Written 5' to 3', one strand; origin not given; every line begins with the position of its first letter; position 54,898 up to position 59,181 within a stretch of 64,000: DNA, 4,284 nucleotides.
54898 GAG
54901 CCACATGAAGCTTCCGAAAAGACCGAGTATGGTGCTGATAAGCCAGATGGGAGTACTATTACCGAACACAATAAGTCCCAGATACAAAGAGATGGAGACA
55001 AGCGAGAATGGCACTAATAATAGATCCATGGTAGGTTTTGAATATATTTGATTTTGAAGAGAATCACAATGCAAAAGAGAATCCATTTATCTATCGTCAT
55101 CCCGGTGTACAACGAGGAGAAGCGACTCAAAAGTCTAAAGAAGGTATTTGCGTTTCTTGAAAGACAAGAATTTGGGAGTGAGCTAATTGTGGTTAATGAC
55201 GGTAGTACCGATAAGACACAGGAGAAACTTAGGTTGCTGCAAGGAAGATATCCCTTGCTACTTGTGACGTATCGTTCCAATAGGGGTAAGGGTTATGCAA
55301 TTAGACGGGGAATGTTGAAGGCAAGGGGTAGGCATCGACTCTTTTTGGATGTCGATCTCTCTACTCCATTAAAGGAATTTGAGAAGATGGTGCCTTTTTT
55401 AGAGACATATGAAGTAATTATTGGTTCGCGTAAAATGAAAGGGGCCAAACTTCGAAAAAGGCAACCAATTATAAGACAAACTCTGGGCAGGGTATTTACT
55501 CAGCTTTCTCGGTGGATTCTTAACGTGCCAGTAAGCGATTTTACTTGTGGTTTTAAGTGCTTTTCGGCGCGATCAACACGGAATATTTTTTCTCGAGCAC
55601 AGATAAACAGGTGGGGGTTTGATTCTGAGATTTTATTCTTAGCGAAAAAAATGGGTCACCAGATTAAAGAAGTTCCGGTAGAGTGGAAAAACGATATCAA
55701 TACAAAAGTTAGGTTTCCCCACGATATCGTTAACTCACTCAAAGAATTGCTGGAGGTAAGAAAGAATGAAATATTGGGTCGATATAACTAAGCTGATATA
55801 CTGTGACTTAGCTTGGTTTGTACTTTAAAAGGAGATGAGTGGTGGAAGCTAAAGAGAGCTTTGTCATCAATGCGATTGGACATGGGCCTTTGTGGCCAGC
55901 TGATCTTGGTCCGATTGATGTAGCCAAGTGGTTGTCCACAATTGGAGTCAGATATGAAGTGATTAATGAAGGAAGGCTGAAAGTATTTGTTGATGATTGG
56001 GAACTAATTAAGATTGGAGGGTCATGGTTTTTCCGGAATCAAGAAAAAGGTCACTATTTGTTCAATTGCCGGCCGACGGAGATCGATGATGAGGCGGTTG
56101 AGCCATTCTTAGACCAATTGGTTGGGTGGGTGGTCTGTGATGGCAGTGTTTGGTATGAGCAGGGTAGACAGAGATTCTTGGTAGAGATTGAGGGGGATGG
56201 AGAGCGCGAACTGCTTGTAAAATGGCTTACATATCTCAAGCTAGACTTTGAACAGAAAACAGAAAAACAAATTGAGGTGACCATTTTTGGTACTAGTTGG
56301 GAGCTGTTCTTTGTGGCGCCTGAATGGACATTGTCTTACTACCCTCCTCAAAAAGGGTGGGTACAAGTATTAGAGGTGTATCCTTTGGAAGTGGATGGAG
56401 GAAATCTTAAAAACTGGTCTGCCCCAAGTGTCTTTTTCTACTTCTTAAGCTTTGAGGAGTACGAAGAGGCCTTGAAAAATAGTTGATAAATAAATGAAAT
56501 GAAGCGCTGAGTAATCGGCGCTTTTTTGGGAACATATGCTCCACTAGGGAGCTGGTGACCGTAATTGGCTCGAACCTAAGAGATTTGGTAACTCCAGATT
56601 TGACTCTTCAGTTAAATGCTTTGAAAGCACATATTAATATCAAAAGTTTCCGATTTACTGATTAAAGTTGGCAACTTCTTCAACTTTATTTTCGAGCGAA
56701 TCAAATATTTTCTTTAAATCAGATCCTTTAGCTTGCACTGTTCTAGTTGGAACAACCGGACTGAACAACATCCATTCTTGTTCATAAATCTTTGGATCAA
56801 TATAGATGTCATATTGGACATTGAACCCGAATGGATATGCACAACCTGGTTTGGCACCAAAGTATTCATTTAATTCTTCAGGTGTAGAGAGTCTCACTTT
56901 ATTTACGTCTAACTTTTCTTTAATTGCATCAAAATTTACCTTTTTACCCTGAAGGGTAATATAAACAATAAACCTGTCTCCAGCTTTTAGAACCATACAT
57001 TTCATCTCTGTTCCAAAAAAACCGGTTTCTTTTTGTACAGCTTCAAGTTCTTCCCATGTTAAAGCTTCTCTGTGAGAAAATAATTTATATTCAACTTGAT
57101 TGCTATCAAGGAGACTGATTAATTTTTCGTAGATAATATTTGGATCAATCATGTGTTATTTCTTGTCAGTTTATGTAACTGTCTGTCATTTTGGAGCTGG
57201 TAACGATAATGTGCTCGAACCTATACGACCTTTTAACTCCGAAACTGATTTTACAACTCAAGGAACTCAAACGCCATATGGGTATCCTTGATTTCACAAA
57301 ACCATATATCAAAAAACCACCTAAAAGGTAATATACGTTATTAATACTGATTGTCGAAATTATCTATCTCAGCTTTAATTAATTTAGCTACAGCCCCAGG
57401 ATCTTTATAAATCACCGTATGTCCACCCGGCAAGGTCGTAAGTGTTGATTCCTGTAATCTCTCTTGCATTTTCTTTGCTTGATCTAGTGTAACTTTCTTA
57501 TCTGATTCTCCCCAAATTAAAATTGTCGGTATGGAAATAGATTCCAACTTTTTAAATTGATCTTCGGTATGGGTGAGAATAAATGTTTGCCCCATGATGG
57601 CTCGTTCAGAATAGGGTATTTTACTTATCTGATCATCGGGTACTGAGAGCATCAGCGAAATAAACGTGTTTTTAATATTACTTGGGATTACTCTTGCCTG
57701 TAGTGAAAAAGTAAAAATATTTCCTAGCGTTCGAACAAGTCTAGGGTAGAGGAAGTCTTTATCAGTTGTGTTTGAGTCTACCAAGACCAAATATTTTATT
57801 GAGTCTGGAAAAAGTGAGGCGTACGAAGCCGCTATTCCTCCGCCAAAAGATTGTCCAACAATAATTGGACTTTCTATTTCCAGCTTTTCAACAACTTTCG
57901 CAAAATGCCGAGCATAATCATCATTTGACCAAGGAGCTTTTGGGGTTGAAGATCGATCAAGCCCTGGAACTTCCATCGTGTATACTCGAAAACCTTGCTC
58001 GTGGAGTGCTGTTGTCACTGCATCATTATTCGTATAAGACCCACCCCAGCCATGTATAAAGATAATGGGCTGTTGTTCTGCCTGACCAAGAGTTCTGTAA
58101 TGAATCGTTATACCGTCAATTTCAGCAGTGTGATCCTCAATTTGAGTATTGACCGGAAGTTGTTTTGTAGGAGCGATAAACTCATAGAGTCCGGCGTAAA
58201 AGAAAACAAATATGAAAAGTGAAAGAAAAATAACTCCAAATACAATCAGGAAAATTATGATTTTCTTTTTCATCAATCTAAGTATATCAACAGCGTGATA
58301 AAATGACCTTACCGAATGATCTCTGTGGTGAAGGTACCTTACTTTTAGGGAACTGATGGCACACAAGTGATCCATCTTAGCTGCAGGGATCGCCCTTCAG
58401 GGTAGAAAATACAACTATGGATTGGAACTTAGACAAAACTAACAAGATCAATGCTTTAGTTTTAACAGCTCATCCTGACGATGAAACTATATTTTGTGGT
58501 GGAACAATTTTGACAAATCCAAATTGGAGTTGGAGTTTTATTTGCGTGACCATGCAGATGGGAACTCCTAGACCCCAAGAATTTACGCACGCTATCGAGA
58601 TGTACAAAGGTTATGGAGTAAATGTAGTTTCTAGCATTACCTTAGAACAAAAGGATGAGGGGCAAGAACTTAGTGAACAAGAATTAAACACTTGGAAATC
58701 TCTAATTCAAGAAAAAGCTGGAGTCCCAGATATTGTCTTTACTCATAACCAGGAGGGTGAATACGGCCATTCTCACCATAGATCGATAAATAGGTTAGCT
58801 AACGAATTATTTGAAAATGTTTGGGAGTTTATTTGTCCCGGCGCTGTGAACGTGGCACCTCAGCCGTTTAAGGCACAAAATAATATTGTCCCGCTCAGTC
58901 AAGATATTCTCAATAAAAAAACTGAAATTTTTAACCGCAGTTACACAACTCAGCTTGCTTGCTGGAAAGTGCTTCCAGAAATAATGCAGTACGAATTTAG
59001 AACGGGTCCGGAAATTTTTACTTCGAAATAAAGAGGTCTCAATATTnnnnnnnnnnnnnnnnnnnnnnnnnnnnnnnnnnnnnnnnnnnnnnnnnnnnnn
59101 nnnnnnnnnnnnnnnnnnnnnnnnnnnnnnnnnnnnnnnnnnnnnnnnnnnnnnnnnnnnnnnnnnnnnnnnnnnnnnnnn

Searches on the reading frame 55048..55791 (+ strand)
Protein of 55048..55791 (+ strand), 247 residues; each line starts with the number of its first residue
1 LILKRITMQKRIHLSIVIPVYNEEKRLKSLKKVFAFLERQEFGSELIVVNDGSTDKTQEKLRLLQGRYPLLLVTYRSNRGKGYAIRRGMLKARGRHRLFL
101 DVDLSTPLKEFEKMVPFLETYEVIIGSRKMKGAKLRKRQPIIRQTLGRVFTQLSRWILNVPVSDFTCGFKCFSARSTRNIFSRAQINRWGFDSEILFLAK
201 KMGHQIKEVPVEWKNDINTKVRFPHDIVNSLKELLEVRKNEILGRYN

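Call 104: search_protein_families(library=pfam, proteins=[window:55048-55791:+], max_evalue=0.001)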
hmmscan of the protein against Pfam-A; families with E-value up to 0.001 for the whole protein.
window:55048-55791:+ (247 aa): 2 families
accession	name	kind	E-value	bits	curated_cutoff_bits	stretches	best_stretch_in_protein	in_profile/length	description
PF00535.33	Glycos_transf_2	-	4.2e-23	82.5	23.3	1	15-178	1-165/168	Glycosyl transferase family 2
PF10111.15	Glyco_tranf_2_2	-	2.7e-07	30.8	27.3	1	15-117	1-105/276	Glycosyltransferase like family 2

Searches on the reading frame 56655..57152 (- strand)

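Call 4: search_protein_families(library=pfam, proteins=[window:56655-57152:-], max_evalue=0.1)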
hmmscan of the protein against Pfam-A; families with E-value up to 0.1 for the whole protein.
window:56655-57152:- (165 aa): 2 families
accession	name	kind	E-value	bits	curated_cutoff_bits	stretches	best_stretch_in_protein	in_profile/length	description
PF04073.20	tRNA_edit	-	7.4e-18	65.3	25.5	1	29-148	3-122/123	Aminoacyl-tRNA editing domain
PF02282.21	Herpes_UL42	-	0.013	15.8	27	1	31-83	5-58/154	DNA polymerase processivity factor (UL42)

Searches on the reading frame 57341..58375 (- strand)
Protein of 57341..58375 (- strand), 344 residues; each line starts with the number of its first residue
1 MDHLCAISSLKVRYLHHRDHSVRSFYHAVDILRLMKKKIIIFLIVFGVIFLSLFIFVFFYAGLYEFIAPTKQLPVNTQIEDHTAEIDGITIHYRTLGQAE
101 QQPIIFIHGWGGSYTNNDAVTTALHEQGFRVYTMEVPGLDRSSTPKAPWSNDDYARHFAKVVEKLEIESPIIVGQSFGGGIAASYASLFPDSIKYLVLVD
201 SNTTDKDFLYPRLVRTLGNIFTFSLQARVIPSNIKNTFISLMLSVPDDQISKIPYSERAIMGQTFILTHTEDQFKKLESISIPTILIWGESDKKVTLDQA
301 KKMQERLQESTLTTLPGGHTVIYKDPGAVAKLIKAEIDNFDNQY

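Call 4: search_protein_families(library=pfam, proteins=[window:57341-58375:-], max_evalue=0.1)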
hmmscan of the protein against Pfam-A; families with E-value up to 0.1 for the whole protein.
window:57341-58375:- (344 aa): 16 families
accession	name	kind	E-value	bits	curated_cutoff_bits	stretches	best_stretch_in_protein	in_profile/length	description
PF00561.26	Abhydrolase_1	-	8.4e-30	104.6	25.8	2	103-222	2-121/245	alpha/beta hydrolase fold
PF12146.15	Hydrolase_4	-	2.7e-16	60.1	27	1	101-317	4-229/239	Serine aminopeptidase, S33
PF12697.13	Abhydrolase_6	-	1.4e-14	55.8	26.3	1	104-331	1-216/217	Alpha/beta hydrolase family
PF03959.19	FSH1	-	3e-05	24.3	21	1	270-321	150-201/211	Serine hydrolase (FSH1)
PF06441.18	EHN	-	3.6e-05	24.4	22.8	1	75-115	64-105/107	Epoxide hydrolase N terminus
PF20408.4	Abhydrolase_11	-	7.9e-05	22.9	27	1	102-186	3-94/193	Alpha/beta hydrolase domain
PF03096.20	Ndr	-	8e-05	21.9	23.3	1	127-206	54-137/283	Ndr family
PF12695.13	Abhydrolase_5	-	0.00023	21.4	27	0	251-317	72-137/164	Alpha/beta hydrolase family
PF07819.20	PGAP1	-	0.0015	18.8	24.3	0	99-126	2-29/233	PGAP1-like alpha/beta domain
PF06028.17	DUF915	-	0.028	14.2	22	0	99-127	9-38/255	Alpha/beta hydrolase of unknown function (DUF915)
PF05728.18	UPF0227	-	0.038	14.3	21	1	104-189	2-80/187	Uncharacterised protein family (UPF0227)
PF08386.16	Abhydrolase_4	-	0.04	14.5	21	1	278-333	31-87/103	TAP-like protein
PF03403.19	PAF-AH_p_II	-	0.041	12.9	20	0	96-135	94-134/372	Platelet-activating factor acetylhydrolase, isoform II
PF01738.24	DLH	-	0.064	13.3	21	0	271-310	133-172/217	Dienelactone hydrolase family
PF20563.3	DUF6773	-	0.076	13.3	27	0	36-80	116-160/163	Family of unknown function (DUF6773)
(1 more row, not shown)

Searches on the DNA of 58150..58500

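Call 55: search_rna_families(source=window, start=58150, end=58500, threshold=evalue, max_evalue=10, show_alignments=2)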
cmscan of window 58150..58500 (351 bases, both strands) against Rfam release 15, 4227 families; matches with E-value up to 10: 9.
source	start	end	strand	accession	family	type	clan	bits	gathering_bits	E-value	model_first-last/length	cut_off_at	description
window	58231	58280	-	RF01190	snR50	Gene; snRNA; snoRNA; CD-box;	-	18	45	3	1-89/89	no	Small nucleolar RNA snR50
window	58244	58283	-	RF00218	SNORD46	Gene; snRNA; snoRNA; CD-box;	CL00061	15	40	1.7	1-104/104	no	Small nucleolar RNA SNORD46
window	58430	58500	+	RF01848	ACEA_U3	Gene; snRNA; snoRNA; CD-box;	CL00100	14.5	55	1.4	1-68/209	3'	ACEA small nucleolar RNA U3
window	58252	58279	-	RF00204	snoR12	Gene; snRNA; snoRNA; CD-box;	-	14.2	39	8.8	1-83/83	no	Small nucleolar RNA R12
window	58246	58289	-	RF00202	snoR66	Gene; snRNA; snoRNA; CD-box;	-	13.8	43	5.2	29-72/76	no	Small nucleolar RNA R66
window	58313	58396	+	RF00856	mir-232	Gene; miRNA;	-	13.3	67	8.7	1-80/80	no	mir-232 microRNA precursor family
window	58249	58312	+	RF01167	sn2429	Gene; snRNA; snoRNA; CD-box;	-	13.3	50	9.7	1-77/77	no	Small nucleolar RNA sn2429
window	58182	58275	+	RF01419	IsrR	Gene; antisense;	-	11.8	52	3.9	78-187/187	no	Antisense RNA which regulates isiA expression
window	58461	58485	-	RF01929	bxd_1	Gene; lncRNA;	-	11.3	75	4.3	62-86/86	no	Bithoraxoid conserved region 1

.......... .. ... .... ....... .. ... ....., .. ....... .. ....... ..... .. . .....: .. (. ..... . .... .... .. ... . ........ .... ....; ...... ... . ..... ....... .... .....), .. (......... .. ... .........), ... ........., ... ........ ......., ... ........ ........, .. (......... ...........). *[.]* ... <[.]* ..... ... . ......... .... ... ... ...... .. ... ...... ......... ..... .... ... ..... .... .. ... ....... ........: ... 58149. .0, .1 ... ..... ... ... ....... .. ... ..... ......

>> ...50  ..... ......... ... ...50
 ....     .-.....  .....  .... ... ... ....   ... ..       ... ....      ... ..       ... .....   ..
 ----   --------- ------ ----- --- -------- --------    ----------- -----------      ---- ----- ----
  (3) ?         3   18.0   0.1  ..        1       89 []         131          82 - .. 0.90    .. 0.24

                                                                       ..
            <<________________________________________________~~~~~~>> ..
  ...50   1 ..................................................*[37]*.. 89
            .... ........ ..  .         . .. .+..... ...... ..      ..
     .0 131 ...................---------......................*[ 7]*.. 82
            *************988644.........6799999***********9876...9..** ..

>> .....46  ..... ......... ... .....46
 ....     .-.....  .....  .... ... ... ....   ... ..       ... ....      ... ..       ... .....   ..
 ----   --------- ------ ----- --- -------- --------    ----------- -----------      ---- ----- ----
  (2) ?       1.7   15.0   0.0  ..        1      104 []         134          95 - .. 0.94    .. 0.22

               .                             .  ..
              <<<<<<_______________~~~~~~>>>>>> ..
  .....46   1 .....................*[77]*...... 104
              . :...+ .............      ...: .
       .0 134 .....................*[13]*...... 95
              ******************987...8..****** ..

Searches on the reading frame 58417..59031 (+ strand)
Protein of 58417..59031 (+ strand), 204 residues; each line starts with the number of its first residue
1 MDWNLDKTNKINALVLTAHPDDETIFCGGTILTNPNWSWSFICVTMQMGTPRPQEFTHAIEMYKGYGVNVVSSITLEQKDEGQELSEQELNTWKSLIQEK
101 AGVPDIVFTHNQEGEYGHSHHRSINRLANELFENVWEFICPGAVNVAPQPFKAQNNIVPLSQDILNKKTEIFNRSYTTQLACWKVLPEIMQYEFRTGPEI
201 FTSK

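Call 4: search_protein_families(library=pfam, proteins=[window:58417-59031:+], max_evalue=0.1)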
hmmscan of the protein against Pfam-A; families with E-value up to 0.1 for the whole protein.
window:58417-59031:+ (204 aa): 2 families
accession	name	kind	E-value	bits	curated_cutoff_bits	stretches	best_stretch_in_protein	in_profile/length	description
PF02585.22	PIG-L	-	3.3e-13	50.7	28.2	1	14-130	1-127/129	GlcNAc-PI de-N-acetylase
PF10255.15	Paf67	-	0.0057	16.2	27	1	118-182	243-304/397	RNA polymerase I-associated factor PAF67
